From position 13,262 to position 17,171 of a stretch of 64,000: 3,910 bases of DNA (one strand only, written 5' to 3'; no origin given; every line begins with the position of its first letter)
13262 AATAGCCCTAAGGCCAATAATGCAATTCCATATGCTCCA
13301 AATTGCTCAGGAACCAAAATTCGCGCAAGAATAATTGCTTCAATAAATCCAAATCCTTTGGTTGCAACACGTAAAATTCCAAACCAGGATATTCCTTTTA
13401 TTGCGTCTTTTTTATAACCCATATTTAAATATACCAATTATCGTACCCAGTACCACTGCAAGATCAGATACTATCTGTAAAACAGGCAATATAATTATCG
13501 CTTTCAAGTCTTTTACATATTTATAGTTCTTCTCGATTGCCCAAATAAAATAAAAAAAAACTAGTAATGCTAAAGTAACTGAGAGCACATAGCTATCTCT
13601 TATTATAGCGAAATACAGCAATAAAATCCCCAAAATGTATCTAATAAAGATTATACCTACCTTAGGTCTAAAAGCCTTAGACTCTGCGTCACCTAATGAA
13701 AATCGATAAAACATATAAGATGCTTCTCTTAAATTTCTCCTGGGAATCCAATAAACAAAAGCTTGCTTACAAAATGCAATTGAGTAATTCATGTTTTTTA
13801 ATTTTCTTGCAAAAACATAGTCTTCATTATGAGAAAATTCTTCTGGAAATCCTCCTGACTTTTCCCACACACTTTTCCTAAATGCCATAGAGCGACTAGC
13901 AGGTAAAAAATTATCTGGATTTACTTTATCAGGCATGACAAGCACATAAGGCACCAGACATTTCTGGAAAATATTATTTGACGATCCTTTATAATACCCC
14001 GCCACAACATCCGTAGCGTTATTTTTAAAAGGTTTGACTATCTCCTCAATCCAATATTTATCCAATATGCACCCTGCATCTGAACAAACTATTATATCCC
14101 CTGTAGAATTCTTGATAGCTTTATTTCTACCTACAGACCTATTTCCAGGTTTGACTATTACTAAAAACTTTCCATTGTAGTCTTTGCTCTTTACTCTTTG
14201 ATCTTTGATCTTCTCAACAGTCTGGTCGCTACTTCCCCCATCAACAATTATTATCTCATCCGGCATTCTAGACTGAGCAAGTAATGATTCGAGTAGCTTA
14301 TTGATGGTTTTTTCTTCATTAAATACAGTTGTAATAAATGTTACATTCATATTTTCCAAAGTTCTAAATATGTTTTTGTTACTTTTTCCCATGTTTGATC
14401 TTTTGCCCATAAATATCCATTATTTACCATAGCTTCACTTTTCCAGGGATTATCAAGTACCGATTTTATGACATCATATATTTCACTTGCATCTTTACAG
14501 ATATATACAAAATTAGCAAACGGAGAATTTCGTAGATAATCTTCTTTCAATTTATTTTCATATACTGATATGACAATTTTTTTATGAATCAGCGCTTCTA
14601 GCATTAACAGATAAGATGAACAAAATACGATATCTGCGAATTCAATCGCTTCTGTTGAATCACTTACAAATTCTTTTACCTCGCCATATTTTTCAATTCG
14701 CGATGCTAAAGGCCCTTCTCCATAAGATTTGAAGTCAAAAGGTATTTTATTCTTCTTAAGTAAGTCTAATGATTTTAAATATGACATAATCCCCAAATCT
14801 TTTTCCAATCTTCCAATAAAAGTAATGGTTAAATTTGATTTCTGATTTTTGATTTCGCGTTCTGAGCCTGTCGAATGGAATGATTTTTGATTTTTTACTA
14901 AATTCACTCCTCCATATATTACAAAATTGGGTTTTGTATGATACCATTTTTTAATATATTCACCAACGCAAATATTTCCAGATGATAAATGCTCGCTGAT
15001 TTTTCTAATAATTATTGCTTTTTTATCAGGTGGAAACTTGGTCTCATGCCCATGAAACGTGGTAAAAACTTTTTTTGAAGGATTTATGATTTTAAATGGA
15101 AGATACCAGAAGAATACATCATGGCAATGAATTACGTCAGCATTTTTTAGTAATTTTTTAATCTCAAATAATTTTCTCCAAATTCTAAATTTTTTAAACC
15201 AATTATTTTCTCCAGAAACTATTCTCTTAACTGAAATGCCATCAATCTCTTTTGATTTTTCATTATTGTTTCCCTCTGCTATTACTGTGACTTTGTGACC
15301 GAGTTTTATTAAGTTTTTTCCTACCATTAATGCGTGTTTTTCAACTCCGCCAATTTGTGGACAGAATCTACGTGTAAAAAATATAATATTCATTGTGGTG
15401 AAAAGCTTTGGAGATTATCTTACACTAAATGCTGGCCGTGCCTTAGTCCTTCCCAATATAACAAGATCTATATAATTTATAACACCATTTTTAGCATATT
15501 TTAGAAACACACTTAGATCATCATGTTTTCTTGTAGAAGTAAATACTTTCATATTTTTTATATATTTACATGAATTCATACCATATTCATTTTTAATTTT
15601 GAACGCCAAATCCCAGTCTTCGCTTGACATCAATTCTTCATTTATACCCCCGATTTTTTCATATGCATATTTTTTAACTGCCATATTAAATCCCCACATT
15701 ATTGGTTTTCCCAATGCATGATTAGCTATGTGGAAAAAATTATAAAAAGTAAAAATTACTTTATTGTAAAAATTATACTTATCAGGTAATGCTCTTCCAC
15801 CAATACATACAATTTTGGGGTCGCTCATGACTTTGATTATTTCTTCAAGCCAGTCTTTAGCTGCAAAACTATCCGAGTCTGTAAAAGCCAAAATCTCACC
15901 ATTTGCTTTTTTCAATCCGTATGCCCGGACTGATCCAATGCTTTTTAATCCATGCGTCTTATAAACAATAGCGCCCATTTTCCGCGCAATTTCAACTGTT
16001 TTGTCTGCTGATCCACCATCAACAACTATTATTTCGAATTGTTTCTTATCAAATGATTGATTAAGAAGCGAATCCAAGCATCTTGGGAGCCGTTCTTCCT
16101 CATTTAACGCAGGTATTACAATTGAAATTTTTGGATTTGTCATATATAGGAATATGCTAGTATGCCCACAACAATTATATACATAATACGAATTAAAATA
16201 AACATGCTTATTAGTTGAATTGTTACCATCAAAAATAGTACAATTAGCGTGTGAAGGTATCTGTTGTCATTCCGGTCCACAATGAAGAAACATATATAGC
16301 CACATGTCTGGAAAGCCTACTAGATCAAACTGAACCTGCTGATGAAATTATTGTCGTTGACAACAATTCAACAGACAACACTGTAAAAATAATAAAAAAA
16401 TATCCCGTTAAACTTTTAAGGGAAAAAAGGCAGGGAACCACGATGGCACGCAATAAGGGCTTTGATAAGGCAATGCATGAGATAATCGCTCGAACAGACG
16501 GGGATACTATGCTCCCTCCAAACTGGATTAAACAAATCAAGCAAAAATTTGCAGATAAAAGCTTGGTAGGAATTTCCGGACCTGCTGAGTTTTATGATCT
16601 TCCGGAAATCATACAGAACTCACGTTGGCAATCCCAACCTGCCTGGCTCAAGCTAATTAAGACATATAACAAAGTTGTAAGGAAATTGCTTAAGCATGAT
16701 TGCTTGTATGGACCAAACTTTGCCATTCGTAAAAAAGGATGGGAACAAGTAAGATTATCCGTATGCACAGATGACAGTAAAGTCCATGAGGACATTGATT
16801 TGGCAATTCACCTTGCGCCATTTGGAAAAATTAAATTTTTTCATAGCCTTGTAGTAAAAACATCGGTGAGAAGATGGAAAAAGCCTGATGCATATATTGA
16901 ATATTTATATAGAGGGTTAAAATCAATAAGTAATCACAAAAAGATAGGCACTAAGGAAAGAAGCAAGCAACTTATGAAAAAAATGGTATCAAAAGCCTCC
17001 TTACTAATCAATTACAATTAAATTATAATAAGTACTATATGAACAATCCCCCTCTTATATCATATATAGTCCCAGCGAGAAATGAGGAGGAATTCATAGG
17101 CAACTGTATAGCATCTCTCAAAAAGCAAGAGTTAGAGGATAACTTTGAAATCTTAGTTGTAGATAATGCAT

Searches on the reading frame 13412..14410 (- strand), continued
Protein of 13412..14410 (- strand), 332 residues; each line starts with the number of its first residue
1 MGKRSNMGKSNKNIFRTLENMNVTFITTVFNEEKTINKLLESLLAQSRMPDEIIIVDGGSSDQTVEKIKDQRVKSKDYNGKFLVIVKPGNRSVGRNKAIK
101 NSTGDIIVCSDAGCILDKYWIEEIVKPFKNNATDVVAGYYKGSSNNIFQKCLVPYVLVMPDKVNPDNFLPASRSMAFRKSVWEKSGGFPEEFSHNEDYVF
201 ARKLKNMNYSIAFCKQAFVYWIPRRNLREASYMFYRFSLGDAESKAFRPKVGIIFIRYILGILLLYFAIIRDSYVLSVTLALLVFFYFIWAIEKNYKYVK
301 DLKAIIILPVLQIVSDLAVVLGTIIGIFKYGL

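Call 39: predict_structure(alignment_id=A2)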
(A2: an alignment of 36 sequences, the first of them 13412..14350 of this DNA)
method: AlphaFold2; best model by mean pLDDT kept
length: 312 residues; sequences in the alignment: 36
mean_pLDDT: 93.8   pTM: 0.87
mean pLDDT of the five models: 93.8, 91.8, 91.2, 88.5, 86.3
residues with pLDDT >= 90: 276; 70-90: 34; 50-70: 2; < 50: 0
segments of 3 or more residues with pLDDT < 50: none
pLDDT, mean of each block of 10 residues (from residue 1): 95 93 94 96 93 78 94 96 96 93 97 96 95 94 91 93 95 89 95 96 95 94 88 93 96 96 96 95 97 96 93 72
secondary structure, 60 per line:
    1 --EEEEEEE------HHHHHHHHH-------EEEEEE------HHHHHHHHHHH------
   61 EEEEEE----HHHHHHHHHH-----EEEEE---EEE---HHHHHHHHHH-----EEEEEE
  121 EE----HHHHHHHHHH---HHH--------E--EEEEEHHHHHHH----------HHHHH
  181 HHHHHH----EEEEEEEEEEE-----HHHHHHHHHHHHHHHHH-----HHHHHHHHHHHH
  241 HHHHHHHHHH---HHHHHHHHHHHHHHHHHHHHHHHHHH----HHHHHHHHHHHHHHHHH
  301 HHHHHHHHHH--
elements in order: E3-9 H16-24 E32-37 H44-54 E61-66 H71-80 E86-90 E94-96 H100-109 E115-122 H127-136 E154-158 H159-165 H176-186 E191-201 H207-223 H229-250 H254-279 H284-310

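Call 43: fold_search(model_id=the predicted structure, library=pdb)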
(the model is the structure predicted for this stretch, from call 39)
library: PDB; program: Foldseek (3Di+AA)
matches with E <= 10: 1259; with E <= 0.001: 460
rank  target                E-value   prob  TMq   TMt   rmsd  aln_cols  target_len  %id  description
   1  7sp9_A                1.0e-13  1.00  0.67  0.45   6.9       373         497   14  Chlorella virus Hyaluronan Synthase in the GlcNAc-primed channel-closed state (released 2022-04-06)
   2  8snc_A                1.2e-13  1.00  0.70  0.48   6.1       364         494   13  Chlorella virus Hyaluronan Synthase bound to GlcA extended GlcNAc primer (released 2024-05-01)
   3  8sne_A                1.3e-13  1.00  0.69  0.47   7.0       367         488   13  Chlorella virus Hyaluronan Synthase bound to GlcA extended GlcNAc primer and UDP (released 2024-05-01)
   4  5tz8_A                1.7e-13  1.00  0.52  0.30   5.9       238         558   20  Crystal structure of S. aureus TarS (released 2017-01-04)
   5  9omk_B                1.9e-13  1.00  0.51  0.61  10.9       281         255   18  WrtF fucosyltransferase - trisaccharide acceptor (released 2025-10-29)
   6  5tzi                  2.8e-13  1.00  0.51  0.48   5.5       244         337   20  Crystal structure of S. aureus TarS 1-349 (released 2017-01-04)
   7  7sp7_A                4.2e-13  1.00  0.69  0.47   6.6       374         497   13  Chlorella virus hyaluronan synthase inhibited by UDP (released 2022-04-06)
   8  5tzk                  5.7e-13  1.00  0.51  0.47   6.0       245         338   20  Crystal structure of S. aureus TarS 1-349 in complex with UDP (released 2017-01-04)
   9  9yq5_A                6.1e-13  1.00  0.69  0.46   7.0       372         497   14  Chlorella virus hyaluronan synthase bound to an inserted UDP-GlcA (released 2025-12-10)
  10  9omh_A                6.1e-13  1.00  0.51  0.59  11.1       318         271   18  WrtF fucosyltransferase - Apo (released 2025-10-29)
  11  6yv7_B                8.2e-13  1.00  0.70  0.64   5.4       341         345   15  Mannosyltransferase PcManGT from Pyrobaculum calidifontis (released 2020-07-22)
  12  9omn_B                1.0e-12  1.00  0.51  0.58  11.5       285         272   18  WrtF fucosyltransferase - GDP-2-deoxy-2-fluoro-beta-L-fucose (released 2025-10-29)
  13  9omh_D                1.0e-12  1.00  0.51  0.58  11.4       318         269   18  WrtF fucosyltransferase - Apo (released 2025-10-29)
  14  7sp8_A                1.2e-12  1.00  0.68  0.45   6.8       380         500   13  Chlorella virus Hyaluronan Synthase bound to UDP-GlcNAc (released 2022-04-06)
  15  9omm_B                1.4e-12  1.00  0.51  0.58  11.1       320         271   18  WrtF fucosyltransferase - tetrasaccharide product (released 2025-10-29)
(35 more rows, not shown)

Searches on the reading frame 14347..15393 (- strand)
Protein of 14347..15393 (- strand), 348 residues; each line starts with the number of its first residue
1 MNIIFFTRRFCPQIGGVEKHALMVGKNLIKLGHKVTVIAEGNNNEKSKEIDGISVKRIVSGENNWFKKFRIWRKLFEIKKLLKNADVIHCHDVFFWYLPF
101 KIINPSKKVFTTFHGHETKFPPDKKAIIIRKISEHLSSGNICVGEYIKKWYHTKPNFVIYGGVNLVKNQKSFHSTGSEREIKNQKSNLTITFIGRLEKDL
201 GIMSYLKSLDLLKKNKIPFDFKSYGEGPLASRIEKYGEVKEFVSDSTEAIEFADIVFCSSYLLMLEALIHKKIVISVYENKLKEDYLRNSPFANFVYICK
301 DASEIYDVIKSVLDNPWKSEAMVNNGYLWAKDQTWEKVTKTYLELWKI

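Call 4: search_protein_families(library=pfam, proteins=[window:14347-15393:-], max_evalue=0.01)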
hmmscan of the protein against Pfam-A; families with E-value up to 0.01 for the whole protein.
window:14347-15393:- (348 aa): 4 families
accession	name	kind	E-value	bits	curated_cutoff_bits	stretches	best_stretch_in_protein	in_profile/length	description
PF13439.12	Glyco_transf_4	-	3.7e-19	69.8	28.5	1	14-165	1-168/170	Glycosyltransferase Family 4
PF13477.12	Glyco_trans_4_2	-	1.1e-05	26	23.4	1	26-135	18-127/139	Glycosyl transferase 4-like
PF13579.12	Glyco_trans_4_4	-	0.00031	21.6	29.7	1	15-94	1-80/158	Glycosyl transferase 4-like domain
PF00534.26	Glycos_transf_1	-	0.00042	20.3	26.4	1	182-328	10-171/172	Glycosyl transferases group 1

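Call 5: search_protein_families(library=ncbifam, proteins=[window:14347-15393:-], max_evalue=0.01)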
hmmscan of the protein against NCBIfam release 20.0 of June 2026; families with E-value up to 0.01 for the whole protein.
window:14347-15393:- (348 aa): 6 families
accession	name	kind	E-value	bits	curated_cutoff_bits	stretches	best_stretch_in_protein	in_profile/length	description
TIGR02149.1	glgA_Coryne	subfamily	1.7e-05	24.2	302.4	0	1-93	1-92/391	glycogen synthase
NF050056.1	ProtGlycPglH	equivalog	0.00058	19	600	1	125-345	126-349/354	GalNAc-alpha-(1->4)-GalNAc-alpha-(1->3)-diNAcBac-PP-undecaprenol alpha-1,4-N-acetyl-D-galactosaminyltransferase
NF049988.1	MGlcDAGSynMgs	equivalog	0.00075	19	400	1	1-94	1-96/398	alpha-monoglucosyldiacylglycerol synthase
NF041010.1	glycosy_Agl16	equivalog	0.0019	17.1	575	1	1-114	1-113/352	glycosylation protein Agl16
NF047684.1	TeichurnBiosyTuaC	equivalog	0.002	17.1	550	1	141-244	169-275/391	teichuronic acid biosynthesis protein TuaC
NF038298.1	EPS_HpsO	equivalog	0.0034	16.2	575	0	178-241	192-253/388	hormogonium polysaccharide biosynthesis glycosyltransferase HpsO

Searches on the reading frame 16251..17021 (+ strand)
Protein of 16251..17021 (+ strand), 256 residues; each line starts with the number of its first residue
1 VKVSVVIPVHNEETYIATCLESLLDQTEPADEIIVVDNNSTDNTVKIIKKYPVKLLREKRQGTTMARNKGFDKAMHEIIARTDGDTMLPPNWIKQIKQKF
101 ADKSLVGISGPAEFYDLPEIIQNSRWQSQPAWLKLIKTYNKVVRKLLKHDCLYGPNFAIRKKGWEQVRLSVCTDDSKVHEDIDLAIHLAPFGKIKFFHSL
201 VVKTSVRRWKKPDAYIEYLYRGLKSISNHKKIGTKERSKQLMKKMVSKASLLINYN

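Call 4: search_protein_families(library=pfam, proteins=[window:16251-17021:+], max_evalue=0.01)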
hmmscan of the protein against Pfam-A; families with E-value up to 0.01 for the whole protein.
window:16251-17021:+ (256 aa): 4 families
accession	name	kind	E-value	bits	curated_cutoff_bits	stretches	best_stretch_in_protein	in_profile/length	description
PF00535.33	Glycos_transf_2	-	2.9e-33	115.6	23.3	1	4-162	1-162/168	Glycosyl transferase family 2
PF13641.12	Glyco_tranf_2_3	-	4.7e-12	46.8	27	1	3-189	3-195/230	Glycosyltransferase like family 2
PF10111.15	Glyco_tranf_2_2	-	5.1e-07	29.9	27.3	1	4-95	1-101/276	Glycosyltransferase like family 2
PF13704.12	Glyco_tranf_2_4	-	0.0011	19.9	27.5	1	10-79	1-66/98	Glycosyl transferase family 2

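Call 5: search_protein_families(library=ncbifam, proteins=[window:16251-17021:+], max_evalue=0.01)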
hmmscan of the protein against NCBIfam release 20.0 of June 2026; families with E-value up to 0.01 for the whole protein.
window:16251-17021:+ (256 aa): 28 families (the best 25 are shown)
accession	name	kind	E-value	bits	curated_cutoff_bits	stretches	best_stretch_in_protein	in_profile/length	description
TIGR04283.1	glyco_like_mftF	equivalog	2.2e-22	79.7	182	1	3-213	1-193/221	TIGR04283 family arsenosugar biosynthesis glycosyltransferase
TIGR03965.1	mycofact_glyco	equivalog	9.4e-21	74.2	280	1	2-106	75-185/467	mycofactocin biosynthesis glycosyltransferase MftF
NF038302.1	EPS_HpsE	equivalog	8.5e-19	67.6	300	1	2-102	2-112/307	hormogonium polysaccharide biosynthesis glycosyltransferase HpsE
NF007482.0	PRK10073.1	equivalog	2.8e-18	66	423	1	2-94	7-104/334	glycosyltransferase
NF041875.1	EPS_EpsD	equivalog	1.8e-13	50.6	370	1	3-191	1-192/325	exopolysaccharide biosynthesis glycosyltransferase EpsD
TIGR03937.1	PgaC_IcaA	equivalog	5.6e-13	48.6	422.3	1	2-107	46-157/407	poly-beta-1,6-N-acetyl-D-glucosamine synthase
NF047683.1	TeichurnBiosyTuaG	equivalog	2.6e-11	43.6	400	1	2-93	7-104/252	teichuronic acid biosynthesis protein TuaG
NF053739.1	GlytfEpsEBac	equivalog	2.6e-11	43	450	1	2-95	2-103/265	glycosyltransferase EpsE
NF041394.1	GtaseAglG_Halo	equivalog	3.4e-10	39.7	440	1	1-110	1-117/304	glucosyl-dolichyl phosphate glucuronosyltransferase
NF038299.1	EPS_HpsN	equivalog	1e-09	37.8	425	1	2-108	2-114/317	hormogonium polysaccharide biosynthesis glycosyltransferase HpsN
NF010496.0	PRK13915.1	equivalog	1.3e-09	37.6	262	1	2-86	32-119/307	glucosyl-3-phosphoglycerate synthase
TIGR04195.1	S_glycosyl_SunS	equivalog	1.3e-09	37.4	350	1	6-86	62-142/421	SunS family peptide S-glycosyltransferase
TIGR03111.1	glyc2_xrt_Gpos1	hypoth_equivalog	5.3e-09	35.4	363.95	1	2-104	50-160/439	TIGR03111 family XrtG-associated glycosyltransferase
NF045692.1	OglycostaseCruG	equivalog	7.7e-09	35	600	1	2-51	42-91/386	2'-O-glycosyltransferase CruG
TIGR04182.1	glyco_TIGR04182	equivalog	2.7e-08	33.5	325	1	2-94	1-91/293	S-layer glycoprotein N-glycosyltransferase AglJ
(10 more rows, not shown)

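Call 67: search_solved_structures(query=window:16251-17021:+, max_evalue=0.001)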
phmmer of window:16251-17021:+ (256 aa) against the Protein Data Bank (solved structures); distinct sequences matched with E-value up to 0.001: 22.
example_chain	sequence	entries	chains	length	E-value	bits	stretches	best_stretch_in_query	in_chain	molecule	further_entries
2z87_A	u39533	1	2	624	5.7e-17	65.2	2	3-100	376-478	Chondroitin synthase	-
2z86_A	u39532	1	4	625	5.7e-17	65.2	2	3-100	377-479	Chondroitin synthase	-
3bcv_A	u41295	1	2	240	2.7e-12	49.9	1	2-90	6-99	Putative glycosyltransferase protein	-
5hea_A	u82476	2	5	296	1.6e-10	44.1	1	3-102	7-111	Putative glycosyltransferase (GalT1)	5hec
9omh_A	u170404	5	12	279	1.8e-10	44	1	3-110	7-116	Glycosyltransferase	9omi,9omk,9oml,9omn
9omj_A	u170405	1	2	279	1.8e-10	44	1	3-110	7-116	Glycosyltransferase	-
9omm_A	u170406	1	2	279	1.8e-10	44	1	3-110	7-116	Glycosyltransferase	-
6p61_A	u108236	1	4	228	2.7e-09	40.1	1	3-100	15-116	Glycosyltransferase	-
5mlz_A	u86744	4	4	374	3.3e-08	36.5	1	1-106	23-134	Dolichol monophosphate mannose synthase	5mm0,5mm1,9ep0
5tze_C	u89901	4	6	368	4.4e-08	36.1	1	1-88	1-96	Glycosyl transferase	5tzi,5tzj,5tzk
5tz8_A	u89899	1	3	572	9e-08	35.1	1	1-88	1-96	Glycosyl transferase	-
8vh7_A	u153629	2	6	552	7.7e-06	28.7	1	3-90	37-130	Heparosan synthase B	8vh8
8viw_A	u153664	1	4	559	7.9e-06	28.7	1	3-90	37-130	Heparosan synthase B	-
6yv7_B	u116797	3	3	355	8.5e-06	28.6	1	2-91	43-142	Glycosyl transferase, family 2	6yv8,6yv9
6yv7_A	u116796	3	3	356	8.6e-06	28.6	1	2-91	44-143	Glycosyl transferase, family 2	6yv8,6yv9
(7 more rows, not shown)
